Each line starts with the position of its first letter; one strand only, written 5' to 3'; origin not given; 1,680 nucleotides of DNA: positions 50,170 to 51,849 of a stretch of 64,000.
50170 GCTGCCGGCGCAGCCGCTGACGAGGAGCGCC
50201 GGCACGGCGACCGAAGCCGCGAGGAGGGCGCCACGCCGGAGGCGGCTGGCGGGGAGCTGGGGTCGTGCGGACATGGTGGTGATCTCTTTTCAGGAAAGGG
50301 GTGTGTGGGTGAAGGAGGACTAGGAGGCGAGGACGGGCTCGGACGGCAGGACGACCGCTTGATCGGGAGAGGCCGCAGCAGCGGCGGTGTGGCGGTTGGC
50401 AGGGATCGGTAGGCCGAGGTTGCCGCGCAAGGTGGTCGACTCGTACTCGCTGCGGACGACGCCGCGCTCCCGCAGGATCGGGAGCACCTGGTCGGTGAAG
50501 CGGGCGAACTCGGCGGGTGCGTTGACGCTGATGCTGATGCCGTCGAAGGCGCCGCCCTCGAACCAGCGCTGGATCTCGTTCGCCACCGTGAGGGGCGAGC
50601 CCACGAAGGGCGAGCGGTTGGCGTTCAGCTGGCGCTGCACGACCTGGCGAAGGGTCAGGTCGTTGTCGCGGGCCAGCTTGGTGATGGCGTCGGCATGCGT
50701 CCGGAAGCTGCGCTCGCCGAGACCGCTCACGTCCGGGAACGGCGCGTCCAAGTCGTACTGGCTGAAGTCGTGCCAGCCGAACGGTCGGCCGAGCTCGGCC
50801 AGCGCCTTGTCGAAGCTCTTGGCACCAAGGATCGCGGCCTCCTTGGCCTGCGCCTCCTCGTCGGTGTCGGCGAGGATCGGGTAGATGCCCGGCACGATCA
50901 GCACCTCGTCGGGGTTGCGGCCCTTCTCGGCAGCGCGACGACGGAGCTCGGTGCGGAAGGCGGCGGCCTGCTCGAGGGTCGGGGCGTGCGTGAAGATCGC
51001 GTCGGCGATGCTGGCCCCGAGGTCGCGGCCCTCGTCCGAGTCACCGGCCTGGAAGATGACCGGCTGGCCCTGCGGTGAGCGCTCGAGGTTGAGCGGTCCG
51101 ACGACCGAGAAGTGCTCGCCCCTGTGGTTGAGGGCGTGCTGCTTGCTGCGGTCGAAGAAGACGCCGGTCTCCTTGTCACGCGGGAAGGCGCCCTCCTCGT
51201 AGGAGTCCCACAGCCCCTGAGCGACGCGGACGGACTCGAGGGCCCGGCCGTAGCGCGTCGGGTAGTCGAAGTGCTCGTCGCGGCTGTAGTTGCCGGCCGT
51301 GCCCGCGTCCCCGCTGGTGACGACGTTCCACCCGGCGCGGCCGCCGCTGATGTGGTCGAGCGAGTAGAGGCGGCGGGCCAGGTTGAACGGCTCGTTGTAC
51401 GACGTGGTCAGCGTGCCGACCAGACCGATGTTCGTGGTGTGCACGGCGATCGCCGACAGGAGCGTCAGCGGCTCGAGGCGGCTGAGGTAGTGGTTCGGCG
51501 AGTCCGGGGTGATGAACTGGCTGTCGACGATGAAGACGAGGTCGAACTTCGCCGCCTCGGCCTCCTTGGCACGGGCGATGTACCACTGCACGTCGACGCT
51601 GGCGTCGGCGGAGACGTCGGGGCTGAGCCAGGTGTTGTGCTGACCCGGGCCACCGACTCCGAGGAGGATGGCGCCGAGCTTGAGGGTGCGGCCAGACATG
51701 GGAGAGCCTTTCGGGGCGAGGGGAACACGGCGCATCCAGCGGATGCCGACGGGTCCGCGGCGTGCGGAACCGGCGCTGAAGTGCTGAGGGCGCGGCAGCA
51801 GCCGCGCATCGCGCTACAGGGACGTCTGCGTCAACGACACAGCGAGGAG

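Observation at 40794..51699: Ten-gene operon pairing two NtaA/DszA-type monooxygenases with a peptide-type ABC importer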

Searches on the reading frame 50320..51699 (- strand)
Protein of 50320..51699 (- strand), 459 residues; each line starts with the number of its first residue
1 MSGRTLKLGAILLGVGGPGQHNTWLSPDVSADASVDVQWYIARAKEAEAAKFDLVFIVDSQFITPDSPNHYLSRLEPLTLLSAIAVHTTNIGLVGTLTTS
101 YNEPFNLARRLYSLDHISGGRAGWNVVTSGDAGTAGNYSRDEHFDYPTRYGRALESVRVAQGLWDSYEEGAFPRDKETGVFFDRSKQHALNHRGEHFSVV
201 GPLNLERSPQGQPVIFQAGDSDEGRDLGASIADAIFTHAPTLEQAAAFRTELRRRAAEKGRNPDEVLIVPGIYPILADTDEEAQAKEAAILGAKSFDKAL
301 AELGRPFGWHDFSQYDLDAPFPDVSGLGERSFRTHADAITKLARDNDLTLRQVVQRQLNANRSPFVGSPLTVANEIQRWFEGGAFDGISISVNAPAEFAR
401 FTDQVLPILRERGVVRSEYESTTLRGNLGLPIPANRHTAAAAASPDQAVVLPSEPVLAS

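Call 4: search_protein_families(library=pfam, proteins=[window:50320-51699:-])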
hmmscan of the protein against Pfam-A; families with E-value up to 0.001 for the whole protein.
window:50320-51699:- (459 aa): 1 family
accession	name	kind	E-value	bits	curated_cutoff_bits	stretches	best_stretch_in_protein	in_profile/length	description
PF00296.26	Bac_luciferase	-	6.7e-43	147.7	27.9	1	38-383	23-311/314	Luciferase-like monooxygenase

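Call 5: search_protein_families(library=ncbifam, proteins=[window:50320-51699:-])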
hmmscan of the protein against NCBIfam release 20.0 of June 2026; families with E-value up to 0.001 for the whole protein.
window:50320-51699:- (459 aa): 11 families
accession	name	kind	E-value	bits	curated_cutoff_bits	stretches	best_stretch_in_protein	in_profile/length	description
TIGR03860.1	FMN_nitrolo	subfamily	1.6e-144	481.8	279.7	1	9-427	2-422/422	NtaA/DmoA family FMN-dependent monooxygenase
TIGR04021.1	LLM_DMSO2_sfnG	equivalog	7.1e-17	61.8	382.95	1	36-292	26-254/350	dimethylsulfone monooxygenase SfnG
TIGR03619.1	F420_Rv2161c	subfamily_domain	1.4e-16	60.8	166.9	2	44-165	4-131/247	TIGR03619 family F420-dependent LLM class oxidoreductase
TIGR03612.1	RutA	equivalog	9.4e-14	51.6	498.3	1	21-288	11-257/355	pyrimidine utilization protein A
TIGR03560.1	F420_Rv1855c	subfamily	1.5e-11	44.6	231.4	1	36-266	11-222/227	TIGR03560 family F420-dependent LLM class oxidoreductase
TIGR03565.1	alk_sulf_monoox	equivalog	9.8e-11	41.3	518.2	1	77-285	55-238/346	FMNH2-dependent alkanesulfonate monooxygenase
NF001939.1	PRK00719.1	subfamily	1.4e-09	37.2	510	1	80-285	58-238/373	alkanesulfonate monooxygenase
TIGR03571.1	lucif_BA3436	subfamily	4.9e-09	35.9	303.9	1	30-131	23-123/304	TIGR03571 family LLM class oxidoreductase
NF002619.0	PRK02271.1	equivalog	1.2e-06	28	276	1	42-165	18-126/329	5,10-methylenetetrahydromethanopterin reductase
TIGR03856.1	F420_MSMEG_2906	subfamily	0.0003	20.4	243.7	1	43-122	21-99/249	LLM class F420-dependent oxidoreductase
TIGR03621.1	F420_MSMEG_2516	subfamily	0.00071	18.8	213.15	0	38-121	14-87/295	TIGR03621 family F420-dependent LLM class oxidoreductase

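Call 11: find_homologous_proteins(query=window:50320-51699:-, max_evalue=1e-30)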
Query window:50320-51699:- (459 aa): 7701 proteins with E <= 1e-30 among 8000 candidates; the best 120 are listed.
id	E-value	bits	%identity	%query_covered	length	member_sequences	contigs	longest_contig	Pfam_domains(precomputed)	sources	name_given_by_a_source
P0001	0.0e+0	1034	100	100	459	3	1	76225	PF00296.27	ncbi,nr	ncbi:MAG: putative monooxygenase, NtaA/SnaA/SoxA family [Frankiales bacterium]|nr:putative monooxyge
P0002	5.4e-272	920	89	100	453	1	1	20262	PF00296.27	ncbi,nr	ncbi:MAG: putative monooxygenase, NtaA/SnaA/SoxA family [Frankiales bacterium]|nr:putative monooxyge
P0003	2.7e-268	908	89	97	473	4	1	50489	PF00296.27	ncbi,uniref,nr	ncbi:NtaA/DmoA family FMN-dependent monooxygenase [Jatrophihabitans sp.]|uniref:NtaA/DmoA family FMN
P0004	1.5e-265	899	87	100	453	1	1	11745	PF00296.27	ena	-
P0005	1.3e-264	896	87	100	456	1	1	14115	PF00296.27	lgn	-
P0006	1.2e-263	893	86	100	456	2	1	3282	PF00296.27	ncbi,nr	ncbi:MAG: hypothetical protein QOK12_2863 [Mycobacterium sp.]|nr:hypothetical protein [Mycobacterium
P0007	1.3e-263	893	87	99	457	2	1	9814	PF00296.27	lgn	-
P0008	6.1e-263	890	87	99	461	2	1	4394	PF00296.27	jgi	jgi:FMN-dependent oxidoreductase (nitrilotriacetate monooxygenase family)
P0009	1.3e-262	889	88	96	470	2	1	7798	PF00296.27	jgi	jgi:FMN-dependent oxidoreductase (nitrilotriacetate monooxygenase family)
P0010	1.7e-262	889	89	97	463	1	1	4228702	PF00296.27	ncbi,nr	ncbi:FMN-dependent oxidoreductase, nitrilotriacetate monooxygenase family [Frankineae bacterium MT45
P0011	2.1e-262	889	88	96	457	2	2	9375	PF00296.27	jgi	jgi:FMN-dependent oxidoreductase (nitrilotriacetate monooxygenase family)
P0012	2.4e-262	888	86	100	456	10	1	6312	PF00296.27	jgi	jgi:FMN-dependent oxidoreductase (nitrilotriacetate monooxygenase family)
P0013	3.5e-260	881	86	99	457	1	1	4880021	PF00296.27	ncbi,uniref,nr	ncbi:FMN-dependent oxidoreductase (nitrilotriacetate monooxygenase family) [Jatrophihabitans sp. GAS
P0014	6.7e-260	880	85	98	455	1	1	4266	PF00296.27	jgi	jgi:FMN-dependent oxidoreductase (nitrilotriacetate monooxygenase family)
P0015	8.4e-260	880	85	100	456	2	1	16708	PF00296.27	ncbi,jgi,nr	ncbi:MAG: hypothetical protein QOE97_808 [Pseudonocardiales bacterium]|jgi:FMN-dependent oxidoreduct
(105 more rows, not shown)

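Call 12: find_related_loci(query=window:50320-51699:-, collection=genome_contigs, flank=10000)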
Query window:50320-51699:- (459 aa) in genome_contigs; peptide patterns used: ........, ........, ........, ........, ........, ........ (x = any residue, [..] = any of these).
234 stretches matched a pattern; 144 encode a relative of the query (tblastn E <= 1e-3); the best 80 are kept; 80 distinct loci.
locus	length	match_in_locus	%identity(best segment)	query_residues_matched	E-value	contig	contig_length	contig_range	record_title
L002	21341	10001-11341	89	1-447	0e+0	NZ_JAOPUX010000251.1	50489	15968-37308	MAG: Jatrophihabitans sp. isolate RYN_133 scaffold_1792268, whole genome shotgun sequence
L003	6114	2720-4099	87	1-459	0e+0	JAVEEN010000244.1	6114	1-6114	MAG: Pseudonocardiales bacterium isolate BP_200 scaffold_6673754, whole genome shotgun sequence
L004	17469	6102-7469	86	1-459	0e+0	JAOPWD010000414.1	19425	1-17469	MAG: Pseudonocardiales bacterium isolate RYN_165 scaffold_2948870, whole genome shotgun sequence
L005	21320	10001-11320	85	1-440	0e+0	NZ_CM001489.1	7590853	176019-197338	Frankia sp. QA3 chromosome, whole genome shotgun sequence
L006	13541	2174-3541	85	1-459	0e+0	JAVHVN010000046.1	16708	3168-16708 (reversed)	MAG: Pseudonocardiales bacterium isolate BP_218 scaffold_677490, whole genome shotgun sequence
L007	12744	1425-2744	84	1-440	0e+0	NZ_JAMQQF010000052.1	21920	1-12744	Frankia sp. AiPs1 NODE_52_length_21920_cov_73.441011, whole genome shotgun sequence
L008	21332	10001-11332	84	1-444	0e+0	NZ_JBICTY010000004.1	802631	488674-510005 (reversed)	Cryptosporangium sp. NPDC048952 NPDC048952_123_E1.ctg-0004, whole genome shotgun sequence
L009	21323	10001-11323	84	4-444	0e+0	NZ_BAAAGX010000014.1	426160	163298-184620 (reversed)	Cryptosporangium japonicum strain JCM 10425 sequence14, whole genome shotgun sequence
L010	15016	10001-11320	84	1-440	0e+0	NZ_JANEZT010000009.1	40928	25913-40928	Frankia tisae strain Agncl-8 NODE_9_length_40928_cov_13.5335, whole genome shotgun sequence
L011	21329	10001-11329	83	4-446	0e+0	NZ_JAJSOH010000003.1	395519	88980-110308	Kineosporia rhizophila strain JCM 9960 3, whole genome shotgun sequence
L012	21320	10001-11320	83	1-440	0e+0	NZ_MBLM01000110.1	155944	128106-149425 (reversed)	Parafrankia colletiae strain Cc1.17 contig_21, whole genome shotgun sequence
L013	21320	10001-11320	84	1-440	0e+0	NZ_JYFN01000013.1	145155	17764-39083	Frankia torreyi strain CpI1 FF36_scaffold_12.13, whole genome shotgun sequence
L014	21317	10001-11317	81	1-438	0e+0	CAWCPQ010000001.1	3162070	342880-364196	MAG: uncultured Actinomycetota bacterium isolate MFD09368.bin.1.210 genome assembly, contig: contig_1275, whole genome s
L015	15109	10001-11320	83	1-440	0e+0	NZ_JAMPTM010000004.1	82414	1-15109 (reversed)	Frankia gtarii strain Agncl-4 NODE_4_length_82414_cov_27.2928, whole genome shotgun sequence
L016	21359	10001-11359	80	1-459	0e+0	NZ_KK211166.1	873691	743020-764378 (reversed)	Nocardioides sp. URHA0020 N542DRAFT_scaffold00001.1, whole genome shotgun sequence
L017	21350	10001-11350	81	1-450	0e+0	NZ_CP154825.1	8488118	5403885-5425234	Actinokineospora auranticolor strain DSM 44650 chromosome, complete genome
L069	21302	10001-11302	62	1-432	1e-175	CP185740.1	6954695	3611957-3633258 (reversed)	Pseudomonas fluorescens strain CFBP13716 chromosome, complete genome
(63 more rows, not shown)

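Call 16: search_solved_structures(query=window:50320-51699:-, max_evalue=1e-20)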
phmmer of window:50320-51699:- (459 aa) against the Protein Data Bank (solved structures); distinct sequences matched with E-value up to 1e-20: 12.
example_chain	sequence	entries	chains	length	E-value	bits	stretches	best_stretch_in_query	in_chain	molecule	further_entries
1yw1_A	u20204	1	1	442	6.5e-125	420.6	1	6-436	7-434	PROTEIN YTNJ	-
1tvl_A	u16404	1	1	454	6.5e-125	420.6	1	6-437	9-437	protein YTNJ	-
6ask_A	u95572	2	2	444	6.5e-125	420.6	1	6-436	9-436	Putative monooxygenase MoxC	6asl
3sdo_A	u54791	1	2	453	6.3e-120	404.1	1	6-441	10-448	Nitrilotriacetate monooxygenase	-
7e36_B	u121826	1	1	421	3.6e-72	246.8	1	2-431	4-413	FMN-dependent oxidoreductase (Nitrilotriacetate monooxygenase family)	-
5tlc_A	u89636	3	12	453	3.6e-66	227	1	33-433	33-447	Dibenzothiophene desulfurization enzyme A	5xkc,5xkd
6ak1_A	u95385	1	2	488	1.9e-59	204.8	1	22-428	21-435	Dimethyl-sulfide monooxygenase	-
3b9n_A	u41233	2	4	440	3.3e-53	184.3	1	10-317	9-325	Alkane monooxygenase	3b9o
5w48_A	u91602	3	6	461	1.7e-52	181.9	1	23-438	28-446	Riboflavin Lyase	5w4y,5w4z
5dqp_A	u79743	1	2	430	1e-51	179.3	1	31-431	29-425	EDTA monooxygenase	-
6lr1_A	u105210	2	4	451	3.4e-49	171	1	76-427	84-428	Hexachlorobenzene oxidative dehalogenase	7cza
7e36_A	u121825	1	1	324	6.5e-45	156.9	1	43-262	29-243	Alkanesulfonate monooxygenase SsuD/methylene tetrahydromethanopterin reductase-like flavin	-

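Call 19: find_encoding_contigs(protein=P0001, flank=10000, max_places=3)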
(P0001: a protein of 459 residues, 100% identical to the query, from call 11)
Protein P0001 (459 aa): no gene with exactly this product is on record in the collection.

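Call 25: search_protein_families(library=ncbifam, proteins=[L069:8955-10004:+, L069:10001-11308:+, L069:11482-11880:+, L069:11935-13200:+, L069:13166-14518:+, L069:14515-15744:+, L069:15813-16427:+, L069:7195-8775:-, L069:5988-7214:-], max_evalue=1e-10)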
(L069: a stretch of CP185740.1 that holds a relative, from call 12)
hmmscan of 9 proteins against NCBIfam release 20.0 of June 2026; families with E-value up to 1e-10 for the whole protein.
L069:8955-10004:+ (349 aa): 4 families
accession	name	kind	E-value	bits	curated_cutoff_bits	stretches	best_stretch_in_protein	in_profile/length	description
TIGR01728.1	SsuA_fam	subfamily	1.7e-55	188.3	163.5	1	53-320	3-276/290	aliphatic sulfonate ABC transporter substrate-binding protein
NF008588.0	PRK11553.1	subfamily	1.1e-38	133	299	1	46-318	24-298/319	aliphatic sulfonate ABC transporter substrate-binding protein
TIGR01729.1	taurine_ABC_bnd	equivalog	1.8e-17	63.8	304.25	1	71-327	23-276/300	taurine ABC transporter substrate-binding protein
NF008553.0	PRK11480.1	equivalog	9.5e-13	48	490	1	38-219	12-192/320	taurine ABC transporter substrate-binding protein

L069:10001-11308:+ (435 aa): 7 families
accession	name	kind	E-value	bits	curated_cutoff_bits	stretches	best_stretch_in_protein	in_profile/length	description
TIGR03860.1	FMN_nitrolo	subfamily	1.5e-152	508.3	279.7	1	9-428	2-421/422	NtaA/DmoA family FMN-dependent monooxygenase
TIGR04021.1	LLM_DMSO2_sfnG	equivalog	1.2e-20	74.2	382.95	1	30-298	20-265/350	dimethylsulfone monooxygenase SfnG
TIGR03612.1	RutA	equivalog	1.3e-17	64.4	498.3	1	41-168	31-159/355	pyrimidine utilization protein A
TIGR03619.1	F420_Rv2161c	subfamily_domain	1.3e-15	57.7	166.9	1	43-166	3-132/247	TIGR03619 family F420-dependent LLM class oxidoreductase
NF001939.1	PRK00719.1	subfamily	2.1e-13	49.8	510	1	80-262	58-218/373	alkanesulfonate monooxygenase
TIGR03565.1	alk_sulf_monoox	equivalog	2.2e-13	50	518.2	1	78-262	56-218/346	FMNH2-dependent alkanesulfonate monooxygenase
TIGR03560.1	F420_Rv1855c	subfamily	3.4e-12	46.6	231.4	0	37-173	12-147/227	TIGR03560 family F420-dependent LLM class oxidoreductase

L069:11482-11880:+ (132 aa): 6 families
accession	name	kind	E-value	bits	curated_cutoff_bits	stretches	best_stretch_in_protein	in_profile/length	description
NF004064.0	PRK05578.1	equivalog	6.8e-42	142.6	74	1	5-130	7-124/130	cytidine deaminase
TIGR01354.1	cyt_deam_tetra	equivalog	7.9e-41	139.3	113.65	1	6-130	2-122/126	cytidine deaminase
NF009076.0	PRK12411.1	equivalog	1.2e-39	135.3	216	1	5-131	4-127/132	cytidine deaminase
TIGR01355.1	cyt_deam_dimer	equivalog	1.3e-15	57.5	275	0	5-68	175-238/283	cytidine deaminase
NF006537.0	PRK09027.1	equivalog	8e-13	48.4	153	0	4-69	189-254/295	cytidine deaminase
NF005314.0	PRK06848.1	equivalog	8.1e-13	48.6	131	1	5-128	8-133/139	cytidine deaminase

L069:11935-13200:+ (421 aa): 1 family
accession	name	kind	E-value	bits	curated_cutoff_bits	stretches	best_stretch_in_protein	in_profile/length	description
TIGR00804.1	nupC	subfamily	3.9e-140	467.4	442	1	1-418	1-401/401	NupC/NupG family nucleoside CNT transporter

L069:13166-14518:+ (450 aa): 7 families
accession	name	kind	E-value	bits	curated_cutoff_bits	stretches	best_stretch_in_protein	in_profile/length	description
TIGR02643.1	T_phosphoryl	equivalog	1.5e-192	640.4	570.7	1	18-448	2-435/437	thymidine phosphorylase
NF004490.0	PRK05820.1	equivalog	1.6e-181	603.8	269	1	16-447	2-434/439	thymidine phosphorylase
TIGR02644.1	Y_phosphoryl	subfamily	2e-150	501.2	409.05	1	20-434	2-415/417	pyrimidine-nucleoside phosphorylase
NF004747.0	PRK06078.1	equivalog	7e-118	393.9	559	1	21-449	5-431/434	pyrimidine-nucleoside phosphorylase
NF003338.0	PRK04350.1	subfamily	1.9e-63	214.5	434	1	21-434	94-491/502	thymidine phosphorylase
TIGR02645.1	ARCH_P_rylase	hypoth_equivalog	1.3e-60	205.3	434.6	1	21-428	88-482/493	putative thymidine phosphorylase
TIGR03327.1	AMP_phos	equivalog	1.2e-59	202.2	535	1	21-379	89-441/500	AMP phosphorylase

L069:14515-15744:+ (409 aa): 3 families
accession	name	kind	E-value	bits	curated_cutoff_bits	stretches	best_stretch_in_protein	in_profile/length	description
NF003766.0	PRK05362.1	equivalog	3.2e-161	536.5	256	1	1-405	3-392/396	phosphopentomutase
TIGR01696.1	deoB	equivalog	2.8e-144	480.6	341.2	1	4-401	2-379/381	phosphopentomutase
NF009049.0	PRK12383.1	equivalog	7.9e-47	160.1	254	2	244-405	239-398/408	phosphopentomutase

L069:15813-16427:+ (204 aa): 0 families

L069:7195-8775:- (526 aa): 8 families
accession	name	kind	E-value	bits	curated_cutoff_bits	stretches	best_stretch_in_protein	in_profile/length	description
TIGR01845.1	outer_NodT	subfamily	1.4e-125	419.8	210.05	1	18-484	2-460/460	efflux transporter outer membrane subunit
NF007347.1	PRK09837.1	subfamily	3.3e-41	141.6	598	1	20-486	12-460/461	Cu(I)/Ag(I) efflux RND transporter outer membrane protein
NF033143.1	efflux_OM_AdeK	equivalog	3.8e-31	108.4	900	1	52-488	33-465/480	multidrug efflux RND transporter AdeIJK outer membrane channel subunit AdeK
TIGR01844.1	type_I_sec_TolC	subfamily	9.2e-31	107.2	225.15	1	84-482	5-398/414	TolC family outer membrane protein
NF033142.1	efflux_OM_AdeC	exception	7.2e-28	97.4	975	1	81-484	61-461/465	multidrug efflux RND transporter AdeABC outer membrane channel subunit AdeC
NF047721.1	ToxDrgExpTdeA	equivalog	3.4e-26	92.2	550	1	68-483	43-451/455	toxin/drug exporter TdeA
NF007390.0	PRK09915.1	equivalog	2.8e-17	62.6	597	1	72-488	56-482/488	MdtP family multidrug efflux transporter outer membrane subunit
NF008524.1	PRK11459.1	equivalog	6.2e-16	58.2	650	1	45-485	32-476/478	multidrug resistance outer membrane protein MdtQ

L069:5988-7214:- (408 aa): 10 families
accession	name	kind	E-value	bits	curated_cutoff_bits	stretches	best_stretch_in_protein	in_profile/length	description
TIGR01730.1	RND_mfp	subfamily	1.3e-67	228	94.9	1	77-391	1-321/322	efflux RND transporter periplasmic adaptor subunit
NF033834.1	RND_adapt_MexA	exception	6.7e-27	94.5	750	1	41-390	9-359/373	multidrug efflux RND transporter periplasmic adaptor subunit MexA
NF011604.1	PRK15030.1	equivalog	4.1e-25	88.6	765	1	67-397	32-381/397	multidrug efflux RND transporter periplasmic adaptor subunit AcrA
TIGR00999.1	8a0102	subfamily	7.7e-25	87.5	319.3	1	161-384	60-271/271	CzcB/NccB family metal efflux transporter periplasmic adaptor subunit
NF033138.2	RND-peri-MexC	equivalog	3.8e-23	82.2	625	1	44-392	10-372/375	MexC family multidrug efflux RND transporter periplasmic adaptor subunit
NF008589.1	PRK11556.1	equivalog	1.7e-21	76.6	391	1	68-393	55-389/392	MdtA/MuxA family multidrug efflux RND transporter periplasmic adaptor subunit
NF007362.0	PRK09859.1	equivalog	9.9e-20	71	738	1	104-388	63-368/385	multidrug transporter subunit MdtE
NF007132.1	PRK09578.1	equivalog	7.3e-17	61.2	512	1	42-399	11-383/396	MexX/AxyX family multidrug efflux RND transporter periplasmic adaptor subunit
TIGR00998.1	8a0101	subfamily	7.3e-12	44.9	390.8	0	184-274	195-283/334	EmrA/EmrK family multidrug efflux transporter periplasmic adaptor subunit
NF007303.0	PRK09783.1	subfamily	4.9e-11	41.7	390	1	190-381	208-390/414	copper/silver efflux system membrane fusion protein CusB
